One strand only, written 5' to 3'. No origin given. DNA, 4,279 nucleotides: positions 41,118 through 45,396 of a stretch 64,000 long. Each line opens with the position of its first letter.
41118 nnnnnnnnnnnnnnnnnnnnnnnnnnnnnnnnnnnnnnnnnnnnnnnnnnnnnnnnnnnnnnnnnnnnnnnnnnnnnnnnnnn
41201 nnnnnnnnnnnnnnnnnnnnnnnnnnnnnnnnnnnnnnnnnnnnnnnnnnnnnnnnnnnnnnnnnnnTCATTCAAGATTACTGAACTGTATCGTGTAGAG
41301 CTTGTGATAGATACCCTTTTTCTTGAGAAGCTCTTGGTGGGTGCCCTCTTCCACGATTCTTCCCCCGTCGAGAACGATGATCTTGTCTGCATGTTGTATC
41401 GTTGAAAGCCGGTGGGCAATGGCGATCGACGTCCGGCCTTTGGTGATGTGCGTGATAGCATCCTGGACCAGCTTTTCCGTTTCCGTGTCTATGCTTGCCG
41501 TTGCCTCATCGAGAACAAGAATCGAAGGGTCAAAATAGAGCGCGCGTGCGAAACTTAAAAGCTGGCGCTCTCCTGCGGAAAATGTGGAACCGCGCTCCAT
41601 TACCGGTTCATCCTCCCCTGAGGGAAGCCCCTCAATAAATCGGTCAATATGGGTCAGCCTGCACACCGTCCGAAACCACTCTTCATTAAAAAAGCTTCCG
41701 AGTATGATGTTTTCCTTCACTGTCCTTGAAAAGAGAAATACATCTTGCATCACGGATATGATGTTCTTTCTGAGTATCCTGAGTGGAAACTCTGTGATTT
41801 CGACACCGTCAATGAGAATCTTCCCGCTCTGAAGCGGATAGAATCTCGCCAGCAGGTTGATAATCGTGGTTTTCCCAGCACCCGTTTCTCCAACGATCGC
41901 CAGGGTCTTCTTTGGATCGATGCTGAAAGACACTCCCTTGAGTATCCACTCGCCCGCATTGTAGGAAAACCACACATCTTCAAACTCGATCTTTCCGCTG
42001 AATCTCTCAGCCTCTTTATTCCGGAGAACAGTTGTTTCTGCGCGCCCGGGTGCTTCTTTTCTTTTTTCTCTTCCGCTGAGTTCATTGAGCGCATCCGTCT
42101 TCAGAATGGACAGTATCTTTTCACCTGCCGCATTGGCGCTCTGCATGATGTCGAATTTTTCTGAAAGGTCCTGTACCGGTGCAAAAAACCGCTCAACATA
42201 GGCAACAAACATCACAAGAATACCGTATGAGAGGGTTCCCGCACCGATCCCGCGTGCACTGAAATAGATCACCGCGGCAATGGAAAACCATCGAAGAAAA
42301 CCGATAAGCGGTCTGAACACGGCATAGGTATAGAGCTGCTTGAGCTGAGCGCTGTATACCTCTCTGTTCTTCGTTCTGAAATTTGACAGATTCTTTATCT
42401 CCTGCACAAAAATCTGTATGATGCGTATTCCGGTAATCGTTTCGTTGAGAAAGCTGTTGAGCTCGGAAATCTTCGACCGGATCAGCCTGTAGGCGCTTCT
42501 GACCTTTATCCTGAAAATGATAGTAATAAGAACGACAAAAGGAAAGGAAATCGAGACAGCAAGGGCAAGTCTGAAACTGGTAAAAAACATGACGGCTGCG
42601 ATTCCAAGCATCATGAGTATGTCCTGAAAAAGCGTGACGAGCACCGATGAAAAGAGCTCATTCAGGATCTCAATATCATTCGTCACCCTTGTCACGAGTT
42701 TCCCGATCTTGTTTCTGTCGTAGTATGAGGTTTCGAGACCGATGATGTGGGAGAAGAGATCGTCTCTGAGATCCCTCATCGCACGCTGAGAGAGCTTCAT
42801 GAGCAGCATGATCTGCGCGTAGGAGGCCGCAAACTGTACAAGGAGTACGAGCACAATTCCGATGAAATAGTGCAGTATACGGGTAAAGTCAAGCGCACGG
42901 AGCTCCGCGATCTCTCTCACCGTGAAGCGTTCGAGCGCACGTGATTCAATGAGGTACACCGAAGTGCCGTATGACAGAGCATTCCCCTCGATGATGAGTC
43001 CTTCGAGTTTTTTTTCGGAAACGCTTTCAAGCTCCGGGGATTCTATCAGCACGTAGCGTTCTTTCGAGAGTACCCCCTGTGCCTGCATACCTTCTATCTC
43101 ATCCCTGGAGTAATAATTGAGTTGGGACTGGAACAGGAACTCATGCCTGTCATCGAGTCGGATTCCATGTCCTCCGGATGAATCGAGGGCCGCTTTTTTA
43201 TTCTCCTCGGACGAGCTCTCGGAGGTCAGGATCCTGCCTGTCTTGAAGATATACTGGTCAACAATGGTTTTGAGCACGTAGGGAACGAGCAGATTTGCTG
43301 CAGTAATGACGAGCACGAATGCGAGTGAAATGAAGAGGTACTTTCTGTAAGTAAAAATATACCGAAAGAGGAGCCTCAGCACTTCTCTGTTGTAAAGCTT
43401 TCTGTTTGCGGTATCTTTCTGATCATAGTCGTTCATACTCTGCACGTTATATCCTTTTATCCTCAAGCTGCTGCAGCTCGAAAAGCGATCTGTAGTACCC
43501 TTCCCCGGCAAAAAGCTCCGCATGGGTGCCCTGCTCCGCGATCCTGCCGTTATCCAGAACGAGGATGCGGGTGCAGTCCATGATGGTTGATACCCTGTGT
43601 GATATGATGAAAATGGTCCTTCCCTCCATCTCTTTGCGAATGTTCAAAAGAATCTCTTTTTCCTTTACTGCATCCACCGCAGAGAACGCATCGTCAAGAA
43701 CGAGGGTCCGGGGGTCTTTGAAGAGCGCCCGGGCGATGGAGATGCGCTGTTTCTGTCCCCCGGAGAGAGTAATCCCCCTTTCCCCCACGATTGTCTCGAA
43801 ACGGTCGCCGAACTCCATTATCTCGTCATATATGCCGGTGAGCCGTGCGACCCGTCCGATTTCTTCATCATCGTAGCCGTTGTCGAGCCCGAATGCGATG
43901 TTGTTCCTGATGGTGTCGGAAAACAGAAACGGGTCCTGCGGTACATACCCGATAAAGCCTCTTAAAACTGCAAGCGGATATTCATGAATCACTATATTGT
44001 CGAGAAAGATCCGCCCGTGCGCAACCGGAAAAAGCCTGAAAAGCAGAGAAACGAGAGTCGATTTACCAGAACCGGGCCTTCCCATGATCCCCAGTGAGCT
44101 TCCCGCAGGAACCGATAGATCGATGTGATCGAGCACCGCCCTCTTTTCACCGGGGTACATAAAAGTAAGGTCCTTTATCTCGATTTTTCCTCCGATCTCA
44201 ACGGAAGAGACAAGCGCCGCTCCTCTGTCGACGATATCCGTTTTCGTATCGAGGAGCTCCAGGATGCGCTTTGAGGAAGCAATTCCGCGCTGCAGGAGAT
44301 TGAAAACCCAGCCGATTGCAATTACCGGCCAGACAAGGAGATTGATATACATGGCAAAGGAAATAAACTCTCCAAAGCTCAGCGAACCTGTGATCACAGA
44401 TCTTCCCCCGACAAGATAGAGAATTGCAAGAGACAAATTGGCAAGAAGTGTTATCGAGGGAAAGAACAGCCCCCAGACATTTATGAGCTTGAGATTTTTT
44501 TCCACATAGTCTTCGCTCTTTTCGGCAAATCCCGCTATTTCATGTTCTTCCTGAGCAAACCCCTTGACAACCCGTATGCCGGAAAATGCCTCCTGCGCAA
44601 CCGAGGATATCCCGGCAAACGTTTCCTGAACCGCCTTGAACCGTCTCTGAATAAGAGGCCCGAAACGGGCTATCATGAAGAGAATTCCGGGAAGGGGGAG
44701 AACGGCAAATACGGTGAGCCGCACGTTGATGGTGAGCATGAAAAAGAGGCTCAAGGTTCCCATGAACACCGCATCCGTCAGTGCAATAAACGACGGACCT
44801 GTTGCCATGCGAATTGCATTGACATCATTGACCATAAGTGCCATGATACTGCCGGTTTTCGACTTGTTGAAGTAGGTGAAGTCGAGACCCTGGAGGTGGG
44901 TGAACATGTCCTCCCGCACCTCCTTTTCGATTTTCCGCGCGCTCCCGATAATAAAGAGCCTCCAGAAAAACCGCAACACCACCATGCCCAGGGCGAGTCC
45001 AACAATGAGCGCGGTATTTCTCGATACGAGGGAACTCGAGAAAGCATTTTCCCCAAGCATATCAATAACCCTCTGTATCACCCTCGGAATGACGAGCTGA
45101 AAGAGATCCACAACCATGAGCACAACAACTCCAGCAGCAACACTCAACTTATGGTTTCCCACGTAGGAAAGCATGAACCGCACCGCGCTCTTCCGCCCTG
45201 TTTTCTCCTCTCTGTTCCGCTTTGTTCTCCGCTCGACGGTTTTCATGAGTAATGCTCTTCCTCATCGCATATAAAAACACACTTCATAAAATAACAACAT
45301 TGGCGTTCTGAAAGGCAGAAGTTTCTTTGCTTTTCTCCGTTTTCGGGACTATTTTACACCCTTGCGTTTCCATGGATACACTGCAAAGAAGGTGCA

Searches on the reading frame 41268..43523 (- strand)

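Call 31: search_protein_families(library=ncbifam, proteins=[window:41268-43523:-], max_evalue=0.00001)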
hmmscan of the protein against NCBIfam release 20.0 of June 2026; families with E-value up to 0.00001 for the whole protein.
window:41268-43523:- (751 aa): 179 families (the best 25 are shown)
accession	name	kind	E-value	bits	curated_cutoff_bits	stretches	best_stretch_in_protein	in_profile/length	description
TIGR02203.1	MsbA_lipidA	equivalog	4.1e-120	401.9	602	1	52-748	5-571/572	lipid A export permease/ATP-binding protein MsbA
NF052233.1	CphA_assoc_ABC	equivalog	1.1e-116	391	880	1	210-749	223-746/766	cyanophycin metabolism-associated ABC transporter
TIGR02204.1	MsbA_rel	hypoth_equivalog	1.2e-114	384.1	780.4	1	213-747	54-576/576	ABC transporter, permease/ATP-binding protein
NF008056.1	PRK10790.1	equivalog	6.1e-98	328.8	746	1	211-748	59-577/584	SmdB family multidrug efflux ABC transporter permease/ATP-binding protein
TIGR00958.1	3a01208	subfamily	1.9e-97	327.3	874.6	1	242-742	226-710/711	antigen peptide transporter 2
NF008381.0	PRK11176.1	equivalog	5.5e-94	315.6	867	1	222-748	70-581/582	lipid A ABC transporter ATP-binding protein/permease MsbA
NF045513.1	HepA_fam_ABC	equivalog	2.8e-93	313.4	725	1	214-747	92-610/610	heterocyst formation ABC transporter subunit HepA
NF000475.1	tet_ABC_46_B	exception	2.5e-90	303.7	1250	1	224-746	67-574/578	tetracycline efflux ABC transporter Tet(46) subunit B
TIGR01846.1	type_I_sec_HlyB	subfamily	3.8e-90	303.1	725.55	1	221-746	183-692/694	type I secretion system permease/ATPase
TIGR03796.1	NHLM_micro_ABC1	equivalog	2.2e-86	290.6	853.3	1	220-742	197-708/710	NHLP family bacteriocin export ABC transporter peptidase/permease/ATPase subunit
NF010178.0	PRK13657.1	equivalog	6.8e-83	279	733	1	243-747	82-571/588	glucan ABC transporter ATP-binding protein/ permease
TIGR03375.1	type_I_sec_LssB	subfamily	9.6e-83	278.7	693.1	1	220-735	192-691/696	type I secretion system permease/ATPase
TIGR01193.1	bacteriocin_ABC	subfamily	3.8e-76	257.1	523.85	1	221-744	200-707/708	peptide cleavage/export ABC transporter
TIGR02857.1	CydD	equivalog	1.1e-72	245.7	435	1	212-718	39-529/529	thiol reductant ABC exporter subunit CydD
TIGR03797.1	NHLM_micro_ABC2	equivalog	2e-70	238.2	709.4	1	216-746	175-685/686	NHLP bacteriocin export ABC transporter permease/ATPase subunit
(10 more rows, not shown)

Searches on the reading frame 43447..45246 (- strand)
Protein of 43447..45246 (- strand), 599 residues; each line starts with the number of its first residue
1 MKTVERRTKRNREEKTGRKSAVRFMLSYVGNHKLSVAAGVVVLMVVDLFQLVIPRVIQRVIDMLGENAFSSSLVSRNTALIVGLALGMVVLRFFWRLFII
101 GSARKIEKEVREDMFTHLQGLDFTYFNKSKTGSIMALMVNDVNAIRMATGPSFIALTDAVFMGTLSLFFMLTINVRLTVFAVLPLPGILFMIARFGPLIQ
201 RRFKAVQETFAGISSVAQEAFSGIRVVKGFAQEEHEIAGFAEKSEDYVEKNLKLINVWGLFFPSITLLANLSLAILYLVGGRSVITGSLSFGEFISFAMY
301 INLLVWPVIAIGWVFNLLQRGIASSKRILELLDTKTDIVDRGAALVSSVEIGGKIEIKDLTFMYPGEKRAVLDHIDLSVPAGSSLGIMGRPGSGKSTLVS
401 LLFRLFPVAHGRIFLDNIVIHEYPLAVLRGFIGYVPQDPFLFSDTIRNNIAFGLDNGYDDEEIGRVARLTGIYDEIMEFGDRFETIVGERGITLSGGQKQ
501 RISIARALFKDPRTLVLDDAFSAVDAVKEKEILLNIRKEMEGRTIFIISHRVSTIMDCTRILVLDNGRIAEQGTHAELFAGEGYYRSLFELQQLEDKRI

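Call 31: search_protein_families(library=ncbifam, proteins=[window:43447-45246:-], max_evalue=0.00001)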
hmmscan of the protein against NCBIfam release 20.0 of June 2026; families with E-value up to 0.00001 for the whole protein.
window:43447-45246:- (599 aa): 181 families (the best 25 are shown)
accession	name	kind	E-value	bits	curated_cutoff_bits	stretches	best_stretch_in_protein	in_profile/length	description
NF008055.0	PRK10789.1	equivalog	1.9e-137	459.2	845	1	39-596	21-575/590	SmdA family multidrug ABC transporter permease/ATP-binding protein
TIGR02203.1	MsbA_lipidA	equivalog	2.8e-113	379.4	602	1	25-593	5-570/572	lipid A export permease/ATP-binding protein MsbA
TIGR02204.1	MsbA_rel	hypoth_equivalog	1e-112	377.7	780.4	1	21-592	5-575/576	ABC transporter, permease/ATP-binding protein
TIGR00958.1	3a01208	subfamily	4.5e-112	375.6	874.6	1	10-588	137-710/711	antigen peptide transporter 2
NF052233.1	CphA_assoc_ABC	equivalog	2.9e-108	363.2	880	1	32-594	182-745/766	cyanophycin metabolism-associated ABC transporter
TIGR01846.1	type_I_sec_HlyB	subfamily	3.3e-105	352.9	725.55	1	33-592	138-692/694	type I secretion system permease/ATPase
NF008381.0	PRK11176.1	equivalog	1.2e-94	317.8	867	1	22-592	13-579/582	lipid A ABC transporter ATP-binding protein/permease MsbA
NF000474.1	tet_ABC_46_A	exception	7.6e-91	305.3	1250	1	22-594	2-570/574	tetracycline efflux ABC transporter Tet(46) subunit A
NF045513.1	HepA_fam_ABC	equivalog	2.3e-89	300.5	725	1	63-592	83-609/610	heterocyst formation ABC transporter subunit HepA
NF010178.0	PRK13657.1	equivalog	8.7e-83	278.7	733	1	25-594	10-572/588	glucan ABC transporter ATP-binding protein/ permease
TIGR01193.1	bacteriocin_ABC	subfamily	1.5e-81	274.9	523.85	1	14-590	137-707/708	peptide cleavage/export ABC transporter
TIGR03796.1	NHLM_micro_ABC1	equivalog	1e-79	268.6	853.3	1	15-589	134-709/710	NHLP family bacteriocin export ABC transporter peptidase/permease/ATPase subunit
TIGR03375.1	type_I_sec_LssB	subfamily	1.1e-79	268.5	693.1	1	11-579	126-689/696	type I secretion system permease/ATPase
NF008056.1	PRK10790.1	equivalog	8e-75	252.5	746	1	21-596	10-579/584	SmdB family multidrug efflux ABC transporter permease/ATP-binding protein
TIGR03797.1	NHLM_micro_ABC2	equivalog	5.6e-70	236.7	709.4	1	23-592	125-685/686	NHLP bacteriocin export ABC transporter permease/ATPase subunit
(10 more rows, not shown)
